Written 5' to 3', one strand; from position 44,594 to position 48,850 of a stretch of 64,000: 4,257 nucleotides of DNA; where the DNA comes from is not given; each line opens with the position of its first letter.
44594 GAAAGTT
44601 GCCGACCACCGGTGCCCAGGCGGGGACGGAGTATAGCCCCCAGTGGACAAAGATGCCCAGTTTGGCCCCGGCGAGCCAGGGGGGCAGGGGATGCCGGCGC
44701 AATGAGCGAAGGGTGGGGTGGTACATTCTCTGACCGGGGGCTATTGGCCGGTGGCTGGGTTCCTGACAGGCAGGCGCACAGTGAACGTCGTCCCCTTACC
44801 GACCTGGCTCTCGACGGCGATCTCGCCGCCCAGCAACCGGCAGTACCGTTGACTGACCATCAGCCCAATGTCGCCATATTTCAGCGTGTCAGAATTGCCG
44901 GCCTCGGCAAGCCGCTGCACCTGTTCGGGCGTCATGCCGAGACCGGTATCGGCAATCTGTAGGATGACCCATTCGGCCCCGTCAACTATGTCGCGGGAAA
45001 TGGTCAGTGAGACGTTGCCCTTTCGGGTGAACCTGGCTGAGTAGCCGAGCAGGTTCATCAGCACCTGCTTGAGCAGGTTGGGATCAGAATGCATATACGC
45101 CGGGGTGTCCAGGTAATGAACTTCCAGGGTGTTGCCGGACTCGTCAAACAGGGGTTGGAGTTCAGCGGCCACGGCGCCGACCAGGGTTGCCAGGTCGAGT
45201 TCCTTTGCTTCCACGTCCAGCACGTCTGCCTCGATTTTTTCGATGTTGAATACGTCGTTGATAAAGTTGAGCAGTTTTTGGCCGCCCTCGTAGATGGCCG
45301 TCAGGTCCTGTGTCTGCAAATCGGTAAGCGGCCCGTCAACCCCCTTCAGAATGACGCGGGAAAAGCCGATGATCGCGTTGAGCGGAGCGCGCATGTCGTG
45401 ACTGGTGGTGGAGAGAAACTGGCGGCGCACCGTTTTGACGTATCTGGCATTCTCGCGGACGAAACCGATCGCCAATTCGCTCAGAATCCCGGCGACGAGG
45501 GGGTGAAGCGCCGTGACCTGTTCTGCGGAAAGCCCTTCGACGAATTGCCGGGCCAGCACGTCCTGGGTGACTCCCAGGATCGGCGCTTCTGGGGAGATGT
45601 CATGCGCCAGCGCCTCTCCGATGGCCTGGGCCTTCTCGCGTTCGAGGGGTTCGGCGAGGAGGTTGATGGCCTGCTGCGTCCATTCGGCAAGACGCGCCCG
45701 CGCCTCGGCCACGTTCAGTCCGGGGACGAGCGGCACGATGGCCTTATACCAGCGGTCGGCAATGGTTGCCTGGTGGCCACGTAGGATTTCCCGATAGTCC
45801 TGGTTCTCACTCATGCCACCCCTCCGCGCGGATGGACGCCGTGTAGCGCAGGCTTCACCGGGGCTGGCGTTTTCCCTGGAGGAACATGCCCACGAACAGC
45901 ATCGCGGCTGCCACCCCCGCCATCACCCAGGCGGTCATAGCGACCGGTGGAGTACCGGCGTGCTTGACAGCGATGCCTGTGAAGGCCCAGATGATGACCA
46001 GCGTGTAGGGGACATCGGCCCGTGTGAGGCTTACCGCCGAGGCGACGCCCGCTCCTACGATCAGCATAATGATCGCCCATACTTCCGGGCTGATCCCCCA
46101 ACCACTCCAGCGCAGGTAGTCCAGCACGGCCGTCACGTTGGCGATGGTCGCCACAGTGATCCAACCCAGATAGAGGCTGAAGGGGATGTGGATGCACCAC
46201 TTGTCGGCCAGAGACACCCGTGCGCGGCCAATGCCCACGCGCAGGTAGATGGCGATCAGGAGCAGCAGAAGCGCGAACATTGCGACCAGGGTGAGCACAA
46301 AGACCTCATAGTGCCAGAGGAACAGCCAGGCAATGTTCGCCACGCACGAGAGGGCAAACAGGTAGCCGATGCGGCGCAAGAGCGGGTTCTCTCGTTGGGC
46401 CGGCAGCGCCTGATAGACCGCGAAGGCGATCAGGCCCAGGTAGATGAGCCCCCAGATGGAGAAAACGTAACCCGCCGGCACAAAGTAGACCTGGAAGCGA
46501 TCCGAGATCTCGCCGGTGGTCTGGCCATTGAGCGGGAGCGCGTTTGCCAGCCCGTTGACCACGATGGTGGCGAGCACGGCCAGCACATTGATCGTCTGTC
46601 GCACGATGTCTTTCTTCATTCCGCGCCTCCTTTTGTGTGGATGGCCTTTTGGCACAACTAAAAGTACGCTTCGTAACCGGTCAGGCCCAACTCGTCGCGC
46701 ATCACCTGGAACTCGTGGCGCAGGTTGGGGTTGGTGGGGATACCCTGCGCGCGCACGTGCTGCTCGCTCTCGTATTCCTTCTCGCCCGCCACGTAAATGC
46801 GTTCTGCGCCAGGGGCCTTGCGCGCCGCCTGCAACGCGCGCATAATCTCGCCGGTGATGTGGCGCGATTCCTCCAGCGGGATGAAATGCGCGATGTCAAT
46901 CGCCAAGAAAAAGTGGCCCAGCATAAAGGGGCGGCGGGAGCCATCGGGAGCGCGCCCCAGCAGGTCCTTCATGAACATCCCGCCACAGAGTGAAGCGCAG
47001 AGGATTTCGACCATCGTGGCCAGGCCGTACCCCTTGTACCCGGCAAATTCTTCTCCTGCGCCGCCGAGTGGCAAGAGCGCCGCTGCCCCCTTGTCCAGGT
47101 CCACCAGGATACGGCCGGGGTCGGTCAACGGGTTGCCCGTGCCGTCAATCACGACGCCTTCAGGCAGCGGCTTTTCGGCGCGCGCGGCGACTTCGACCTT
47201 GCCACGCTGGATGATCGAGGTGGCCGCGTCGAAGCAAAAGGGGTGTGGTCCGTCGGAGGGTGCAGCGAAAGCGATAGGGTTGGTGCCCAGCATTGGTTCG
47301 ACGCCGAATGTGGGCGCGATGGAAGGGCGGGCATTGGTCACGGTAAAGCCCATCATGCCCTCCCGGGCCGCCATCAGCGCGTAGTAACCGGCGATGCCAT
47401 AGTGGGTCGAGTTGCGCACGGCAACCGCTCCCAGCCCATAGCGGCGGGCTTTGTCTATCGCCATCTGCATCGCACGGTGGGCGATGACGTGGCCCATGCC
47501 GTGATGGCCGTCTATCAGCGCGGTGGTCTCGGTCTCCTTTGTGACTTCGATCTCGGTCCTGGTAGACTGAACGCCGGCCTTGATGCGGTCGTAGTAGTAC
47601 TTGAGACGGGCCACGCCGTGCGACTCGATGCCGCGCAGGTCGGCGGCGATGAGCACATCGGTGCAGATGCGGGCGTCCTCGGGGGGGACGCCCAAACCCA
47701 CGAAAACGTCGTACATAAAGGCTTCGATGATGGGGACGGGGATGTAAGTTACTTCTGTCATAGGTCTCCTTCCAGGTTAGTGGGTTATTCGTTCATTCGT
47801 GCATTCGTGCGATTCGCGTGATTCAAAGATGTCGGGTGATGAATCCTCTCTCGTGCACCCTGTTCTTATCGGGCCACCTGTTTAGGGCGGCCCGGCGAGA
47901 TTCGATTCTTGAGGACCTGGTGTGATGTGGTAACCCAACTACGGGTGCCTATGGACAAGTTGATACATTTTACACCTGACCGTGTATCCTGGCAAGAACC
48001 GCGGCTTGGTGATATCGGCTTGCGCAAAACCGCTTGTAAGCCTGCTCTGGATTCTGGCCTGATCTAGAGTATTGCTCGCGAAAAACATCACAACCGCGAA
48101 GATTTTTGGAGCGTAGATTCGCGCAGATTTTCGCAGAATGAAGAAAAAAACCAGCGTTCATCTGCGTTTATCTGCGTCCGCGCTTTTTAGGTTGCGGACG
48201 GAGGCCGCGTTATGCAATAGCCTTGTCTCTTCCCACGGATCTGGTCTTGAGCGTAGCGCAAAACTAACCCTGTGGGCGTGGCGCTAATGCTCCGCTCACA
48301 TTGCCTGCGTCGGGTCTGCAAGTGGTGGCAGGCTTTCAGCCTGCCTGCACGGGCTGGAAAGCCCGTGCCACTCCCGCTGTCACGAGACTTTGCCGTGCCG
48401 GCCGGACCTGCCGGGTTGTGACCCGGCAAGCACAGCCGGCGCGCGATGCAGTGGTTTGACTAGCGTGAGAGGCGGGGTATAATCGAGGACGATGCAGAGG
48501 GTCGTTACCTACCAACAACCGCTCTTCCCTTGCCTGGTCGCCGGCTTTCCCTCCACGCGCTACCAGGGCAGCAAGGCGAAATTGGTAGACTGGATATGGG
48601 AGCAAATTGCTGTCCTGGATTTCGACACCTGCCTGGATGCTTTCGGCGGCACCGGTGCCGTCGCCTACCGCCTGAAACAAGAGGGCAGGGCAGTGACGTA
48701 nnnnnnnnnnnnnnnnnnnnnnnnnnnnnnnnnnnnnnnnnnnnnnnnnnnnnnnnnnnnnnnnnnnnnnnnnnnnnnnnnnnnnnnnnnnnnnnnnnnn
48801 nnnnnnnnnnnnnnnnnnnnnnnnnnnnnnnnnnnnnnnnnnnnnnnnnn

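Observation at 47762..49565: Orphan Dam-family DNA adenine methyltransferase behind a consensus promoter and a 730-bp structured low-GC non-coding region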

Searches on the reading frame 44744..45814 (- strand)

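Call 3: search_protein_families(library=pfam, proteins=[window:44744-45814:-], max_evalue=0.01)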
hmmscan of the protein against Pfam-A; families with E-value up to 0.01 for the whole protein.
window:44744-45814:- (357 aa): 3 families
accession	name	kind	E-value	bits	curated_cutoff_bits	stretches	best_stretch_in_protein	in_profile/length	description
PF02518.31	HATPase_c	-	3.4e-19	69.7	26.4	1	244-351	2-110/111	Histidine kinase-, DNA gyrase B-, and HSP90-like ATPase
PF00512.31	HisKA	-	4.7e-13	49.4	26.9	1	130-196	2-65/66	His Kinase A (phospho-acceptor) domain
PF13581.12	HATPase_c_2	-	0.0021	18.5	27.4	0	252-331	40-113/127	Histidine kinase-like ATPase domain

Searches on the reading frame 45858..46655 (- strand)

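Call 3: search_protein_families(library=pfam, proteins=[window:45858-46655:-], max_evalue=0.01)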
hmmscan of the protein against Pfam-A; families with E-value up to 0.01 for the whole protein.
window:45858-46655:- (266 aa): 1 family
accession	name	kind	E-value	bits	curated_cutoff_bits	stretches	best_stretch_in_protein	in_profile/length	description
PF03073.20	TspO_MBR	-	4.5e-05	23.7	24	1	43-176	17-143/145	TspO/MBR family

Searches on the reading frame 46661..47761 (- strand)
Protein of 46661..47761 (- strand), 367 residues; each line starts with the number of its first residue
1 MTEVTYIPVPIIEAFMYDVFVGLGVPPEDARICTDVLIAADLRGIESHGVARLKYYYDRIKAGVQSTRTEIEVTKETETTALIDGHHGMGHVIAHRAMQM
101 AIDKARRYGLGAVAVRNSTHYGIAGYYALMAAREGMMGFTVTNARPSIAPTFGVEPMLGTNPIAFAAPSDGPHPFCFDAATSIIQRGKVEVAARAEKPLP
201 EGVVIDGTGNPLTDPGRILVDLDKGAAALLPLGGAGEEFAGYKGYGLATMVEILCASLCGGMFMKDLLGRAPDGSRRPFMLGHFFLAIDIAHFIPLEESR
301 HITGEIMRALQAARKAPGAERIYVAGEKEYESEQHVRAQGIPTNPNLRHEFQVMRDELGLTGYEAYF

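Call 3: search_protein_families(library=pfam, proteins=[window:46661-47761:-], max_evalue=0.01)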
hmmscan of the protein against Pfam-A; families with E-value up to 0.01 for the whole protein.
window:46661-47761:- (367 aa): 1 family
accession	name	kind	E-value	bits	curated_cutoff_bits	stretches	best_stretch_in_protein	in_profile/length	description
PF02615.19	Ldh_2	-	6.4e-123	410.5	38.8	1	12-349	6-330/333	Malate/L-lactate dehydrogenase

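Call 36: find_related_loci(query=window:46661-47761:-, collection=metagenome_contigs, flank=3500)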
Query window:46661-47761:- (367 aa) in metagenome_contigs; peptide patterns used: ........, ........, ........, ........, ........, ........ (x = any residue, [..] = any of these).
600 stretches matched a pattern (row limit reached: there are more); 523 encode a relative of the query (tblastn E <= 1e-3); the best 80 are kept; 80 distinct loci.
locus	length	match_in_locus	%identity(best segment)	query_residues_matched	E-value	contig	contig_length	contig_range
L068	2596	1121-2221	91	1-367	0e+0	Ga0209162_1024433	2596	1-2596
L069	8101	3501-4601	88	1-367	0e+0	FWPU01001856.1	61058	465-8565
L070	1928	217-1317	80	1-367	0e+0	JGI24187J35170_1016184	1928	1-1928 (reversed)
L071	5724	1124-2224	79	1-367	0e+0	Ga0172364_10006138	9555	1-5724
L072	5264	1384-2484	79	1-367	0e+0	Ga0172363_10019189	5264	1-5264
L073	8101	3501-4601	78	1-367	0e+0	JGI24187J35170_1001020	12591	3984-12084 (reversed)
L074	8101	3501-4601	78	1-367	0e+0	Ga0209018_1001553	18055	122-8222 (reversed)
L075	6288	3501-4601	79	1-367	0e+0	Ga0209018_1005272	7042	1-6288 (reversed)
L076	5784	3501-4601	78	1-367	0e+0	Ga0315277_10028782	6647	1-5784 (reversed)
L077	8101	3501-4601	78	1-367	0e+0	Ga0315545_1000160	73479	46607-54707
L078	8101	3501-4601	78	1-367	0e+0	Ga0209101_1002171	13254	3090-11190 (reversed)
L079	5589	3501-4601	77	1-367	0e+0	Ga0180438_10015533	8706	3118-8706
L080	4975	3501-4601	78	1-367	0e+0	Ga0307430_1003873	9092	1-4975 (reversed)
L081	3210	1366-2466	77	1-367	0e+0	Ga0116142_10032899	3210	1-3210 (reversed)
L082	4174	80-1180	77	1-367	0e+0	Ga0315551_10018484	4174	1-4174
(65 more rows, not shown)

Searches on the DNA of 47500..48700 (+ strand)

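Call 4: search_rna_families(source=window, start=47500, end=48700, threshold=evalue, max_evalue=1, show_alignments=3)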
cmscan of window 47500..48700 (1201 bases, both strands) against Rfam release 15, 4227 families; matches with E-value up to 1: 1.
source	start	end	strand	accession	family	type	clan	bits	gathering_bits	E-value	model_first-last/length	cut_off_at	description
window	48561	48618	-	RF03526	mir-7177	Gene; miRNA;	-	18.3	86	0.91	1-71/71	no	mir-7177 microRNA precursor family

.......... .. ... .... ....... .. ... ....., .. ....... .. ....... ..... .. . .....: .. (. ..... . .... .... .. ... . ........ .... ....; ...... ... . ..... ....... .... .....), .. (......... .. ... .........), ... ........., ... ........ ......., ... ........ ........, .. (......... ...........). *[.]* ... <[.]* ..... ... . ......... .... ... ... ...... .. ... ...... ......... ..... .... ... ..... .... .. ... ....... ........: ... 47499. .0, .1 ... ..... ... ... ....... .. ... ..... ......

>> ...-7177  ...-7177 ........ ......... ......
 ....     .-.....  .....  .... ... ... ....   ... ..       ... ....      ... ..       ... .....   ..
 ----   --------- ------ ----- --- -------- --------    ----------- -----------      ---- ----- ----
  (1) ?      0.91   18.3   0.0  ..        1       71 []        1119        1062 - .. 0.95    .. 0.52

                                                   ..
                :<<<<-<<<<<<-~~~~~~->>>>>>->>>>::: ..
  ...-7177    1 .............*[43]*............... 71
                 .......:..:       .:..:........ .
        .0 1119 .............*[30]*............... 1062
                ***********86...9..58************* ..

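Call 68: search_dna_similar(query=window:47762-48491:+, collection=phages, mode=distant, max_rows=5, max_evalue=0.01)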
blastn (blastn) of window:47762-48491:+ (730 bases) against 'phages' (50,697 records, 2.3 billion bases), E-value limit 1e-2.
No match.

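Call 69: search_dna_similar(query=window:47762-48491:+, collection=plasmids, mode=distant, max_rows=5, max_evalue=0.01)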
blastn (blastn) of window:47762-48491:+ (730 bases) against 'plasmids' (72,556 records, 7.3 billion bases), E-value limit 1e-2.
No match.

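Call 86: build_rna_model(alignment_id=A3)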
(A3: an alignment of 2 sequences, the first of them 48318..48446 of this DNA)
Model R1 built from alignment A3 (2 sequences, 129 columns); structure: RNAalifold consensus.
model positions 129; base pairs 47; branch points 3; effective number of sequences 0.46; information 0.589 bits per position. Calibrated on 0.2 Mb of random sequence (short: E-values are rough).
structure used (alignment columns):
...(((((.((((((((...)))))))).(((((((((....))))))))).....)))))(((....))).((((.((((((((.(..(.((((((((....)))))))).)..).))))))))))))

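Call 88: search_with_rna_model(model_id=R1, sources=[window, L001, L002, L003, L004, L005, L006, L007, L008, L009, L010, L011, L012, L013, L014, L015, L016, L017, L018, L019, L020, L021, L022, L023, L024, L025, L026, L027, L028, L029, L030, L031, L032, L033, L034, L035, L036, L037, L038, L039, L040, L041, L042, L043, L044, L045, L046, L047, L048, L049, L050, L051, L052, L053, L054, L055, L056, L057, L058, L059, L062, L063, L066, L067, L068, L069, L070, L071, L072, L073, L074, L075, L076, L077, L078, L079, L080, L081, L082, L083, L084, L085, L086, L087, L088, L089, L090, L091, L092, L093, L094, L095, L096, L097, L098, L099, L100, L101, L102, L103], max_evalue=10)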
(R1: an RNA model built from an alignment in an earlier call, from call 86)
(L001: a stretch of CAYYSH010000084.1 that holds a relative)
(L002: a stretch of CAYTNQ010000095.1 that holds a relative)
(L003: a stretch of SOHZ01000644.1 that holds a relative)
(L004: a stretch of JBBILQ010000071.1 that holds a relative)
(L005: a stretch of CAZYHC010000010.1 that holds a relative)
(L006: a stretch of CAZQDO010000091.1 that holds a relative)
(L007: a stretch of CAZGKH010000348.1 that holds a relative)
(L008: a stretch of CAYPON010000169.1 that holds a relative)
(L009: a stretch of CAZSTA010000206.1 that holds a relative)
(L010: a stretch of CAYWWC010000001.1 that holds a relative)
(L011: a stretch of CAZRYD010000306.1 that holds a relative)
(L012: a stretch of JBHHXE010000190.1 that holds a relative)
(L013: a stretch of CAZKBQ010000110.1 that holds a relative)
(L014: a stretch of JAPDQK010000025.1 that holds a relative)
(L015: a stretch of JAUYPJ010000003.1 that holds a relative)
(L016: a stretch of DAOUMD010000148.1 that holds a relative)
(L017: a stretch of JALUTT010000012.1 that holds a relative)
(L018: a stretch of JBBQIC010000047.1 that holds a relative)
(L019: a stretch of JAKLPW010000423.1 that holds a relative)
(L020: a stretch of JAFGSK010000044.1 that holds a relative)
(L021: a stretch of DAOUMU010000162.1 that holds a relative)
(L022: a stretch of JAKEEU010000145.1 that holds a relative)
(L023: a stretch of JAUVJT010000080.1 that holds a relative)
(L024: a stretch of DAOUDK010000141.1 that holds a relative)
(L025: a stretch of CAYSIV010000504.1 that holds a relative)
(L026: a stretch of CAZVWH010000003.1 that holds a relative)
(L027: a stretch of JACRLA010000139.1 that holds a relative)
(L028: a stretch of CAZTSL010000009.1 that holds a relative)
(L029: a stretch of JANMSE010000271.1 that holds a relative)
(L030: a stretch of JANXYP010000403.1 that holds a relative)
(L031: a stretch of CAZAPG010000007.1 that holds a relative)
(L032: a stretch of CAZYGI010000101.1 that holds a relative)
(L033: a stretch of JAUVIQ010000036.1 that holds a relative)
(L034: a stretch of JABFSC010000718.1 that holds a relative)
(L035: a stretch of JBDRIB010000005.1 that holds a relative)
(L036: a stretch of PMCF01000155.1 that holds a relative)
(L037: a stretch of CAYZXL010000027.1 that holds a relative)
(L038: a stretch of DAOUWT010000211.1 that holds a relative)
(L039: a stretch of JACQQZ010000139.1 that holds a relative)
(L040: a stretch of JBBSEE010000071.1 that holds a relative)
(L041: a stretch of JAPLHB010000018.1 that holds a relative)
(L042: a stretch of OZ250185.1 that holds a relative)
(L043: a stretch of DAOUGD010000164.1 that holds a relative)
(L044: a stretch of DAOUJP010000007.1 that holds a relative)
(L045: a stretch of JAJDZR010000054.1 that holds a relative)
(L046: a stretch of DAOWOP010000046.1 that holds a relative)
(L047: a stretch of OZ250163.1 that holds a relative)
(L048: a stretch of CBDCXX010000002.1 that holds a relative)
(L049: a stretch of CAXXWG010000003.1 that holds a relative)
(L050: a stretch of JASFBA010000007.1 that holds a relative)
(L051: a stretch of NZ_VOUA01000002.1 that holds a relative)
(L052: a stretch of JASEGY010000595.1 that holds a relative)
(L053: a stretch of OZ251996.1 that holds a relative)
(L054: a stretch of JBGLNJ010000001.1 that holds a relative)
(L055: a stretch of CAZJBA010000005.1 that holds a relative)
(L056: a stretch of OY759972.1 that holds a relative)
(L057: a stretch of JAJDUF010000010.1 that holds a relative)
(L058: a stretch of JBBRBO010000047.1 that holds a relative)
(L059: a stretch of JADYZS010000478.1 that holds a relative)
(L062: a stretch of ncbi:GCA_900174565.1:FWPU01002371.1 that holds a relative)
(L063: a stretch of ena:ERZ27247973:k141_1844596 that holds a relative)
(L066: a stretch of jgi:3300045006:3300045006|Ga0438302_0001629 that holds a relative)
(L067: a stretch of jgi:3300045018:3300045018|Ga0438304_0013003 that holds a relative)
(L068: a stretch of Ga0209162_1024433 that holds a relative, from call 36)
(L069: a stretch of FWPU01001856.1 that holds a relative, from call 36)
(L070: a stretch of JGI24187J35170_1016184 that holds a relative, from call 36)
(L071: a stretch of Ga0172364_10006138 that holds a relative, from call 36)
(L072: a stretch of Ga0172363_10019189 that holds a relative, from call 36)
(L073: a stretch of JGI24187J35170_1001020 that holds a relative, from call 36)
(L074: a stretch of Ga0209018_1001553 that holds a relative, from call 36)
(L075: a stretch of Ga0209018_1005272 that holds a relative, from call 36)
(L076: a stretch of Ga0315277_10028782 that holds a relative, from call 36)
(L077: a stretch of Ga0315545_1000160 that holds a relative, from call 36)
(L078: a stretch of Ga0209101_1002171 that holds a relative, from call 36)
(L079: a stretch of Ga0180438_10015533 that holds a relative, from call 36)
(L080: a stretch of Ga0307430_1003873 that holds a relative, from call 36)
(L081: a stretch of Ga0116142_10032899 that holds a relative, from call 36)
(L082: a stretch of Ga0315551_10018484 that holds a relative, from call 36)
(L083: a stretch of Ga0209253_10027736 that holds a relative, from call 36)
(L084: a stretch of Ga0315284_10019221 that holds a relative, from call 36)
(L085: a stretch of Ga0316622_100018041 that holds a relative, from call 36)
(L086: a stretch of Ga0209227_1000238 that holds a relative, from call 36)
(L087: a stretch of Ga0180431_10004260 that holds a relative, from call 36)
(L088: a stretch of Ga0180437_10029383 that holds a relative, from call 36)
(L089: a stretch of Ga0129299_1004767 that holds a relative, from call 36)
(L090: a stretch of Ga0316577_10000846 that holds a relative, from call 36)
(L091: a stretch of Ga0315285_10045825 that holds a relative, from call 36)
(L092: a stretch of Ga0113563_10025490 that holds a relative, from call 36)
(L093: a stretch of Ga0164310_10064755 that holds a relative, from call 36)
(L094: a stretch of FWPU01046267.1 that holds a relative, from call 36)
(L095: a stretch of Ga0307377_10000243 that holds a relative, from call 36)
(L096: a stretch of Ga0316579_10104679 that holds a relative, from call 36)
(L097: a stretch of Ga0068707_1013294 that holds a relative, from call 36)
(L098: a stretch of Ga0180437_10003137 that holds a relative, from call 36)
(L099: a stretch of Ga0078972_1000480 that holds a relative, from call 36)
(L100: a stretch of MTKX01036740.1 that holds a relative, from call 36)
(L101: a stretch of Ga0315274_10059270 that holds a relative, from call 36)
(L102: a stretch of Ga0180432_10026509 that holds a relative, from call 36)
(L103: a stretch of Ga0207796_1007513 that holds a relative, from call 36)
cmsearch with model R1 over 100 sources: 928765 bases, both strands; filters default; matches with E-value up to 10: 11.
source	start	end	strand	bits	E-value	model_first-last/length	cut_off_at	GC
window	48318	48446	+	159.4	2.1e-27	1-129/129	no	0.7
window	48395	48443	-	30.3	0.0055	77-125/129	no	0.78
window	48277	48375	-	23.7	0.096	1-129/129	no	0.66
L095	108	219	-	16.3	2.4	1-129/129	no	0.65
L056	2535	2615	+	16.3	2.5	1-129/129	no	0.67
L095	4608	4764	-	15.1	4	1-129/129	no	0.58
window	7211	7286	-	15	4.2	1-129/129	no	0.78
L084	1812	1927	-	14.4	5.6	1-129/129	no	0.72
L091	3126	3149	-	14.1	6.3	90-113/129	no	0.75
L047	398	514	-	13.9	6.7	1-129/129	no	0.74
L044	9152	9263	+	13.7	7.3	1-129/129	no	0.68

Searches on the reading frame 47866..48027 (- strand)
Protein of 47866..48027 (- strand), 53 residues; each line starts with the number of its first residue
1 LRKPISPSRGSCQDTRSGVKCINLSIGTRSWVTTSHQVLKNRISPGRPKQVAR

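Call 67: search_protein_families(library=pfam, proteins=[window:47866-48027:-], max_evalue=1)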
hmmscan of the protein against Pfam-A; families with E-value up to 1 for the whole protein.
window:47866-48027:- (53 aa): 0 families

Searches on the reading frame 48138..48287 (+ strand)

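Call 67: search_protein_families(library=pfam, proteins=[window:48138-48287:+], max_evalue=1)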
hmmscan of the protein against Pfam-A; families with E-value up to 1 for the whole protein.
window:48138-48287:+ (49 aa): 1 family
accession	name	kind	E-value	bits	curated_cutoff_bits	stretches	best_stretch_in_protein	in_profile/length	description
PF09483.15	HpaP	-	0.076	13.6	23.8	1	4-42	37-76/90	Type III secretion protein (HpaP)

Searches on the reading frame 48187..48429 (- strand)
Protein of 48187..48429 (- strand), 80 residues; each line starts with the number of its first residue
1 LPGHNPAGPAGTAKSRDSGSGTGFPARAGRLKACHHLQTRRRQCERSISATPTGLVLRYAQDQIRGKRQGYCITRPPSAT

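Call 67: search_protein_families(library=pfam, proteins=[window:48187-48429:-], max_evalue=1)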
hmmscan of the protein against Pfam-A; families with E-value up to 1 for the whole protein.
window:48187-48429:- (80 aa): 0 families
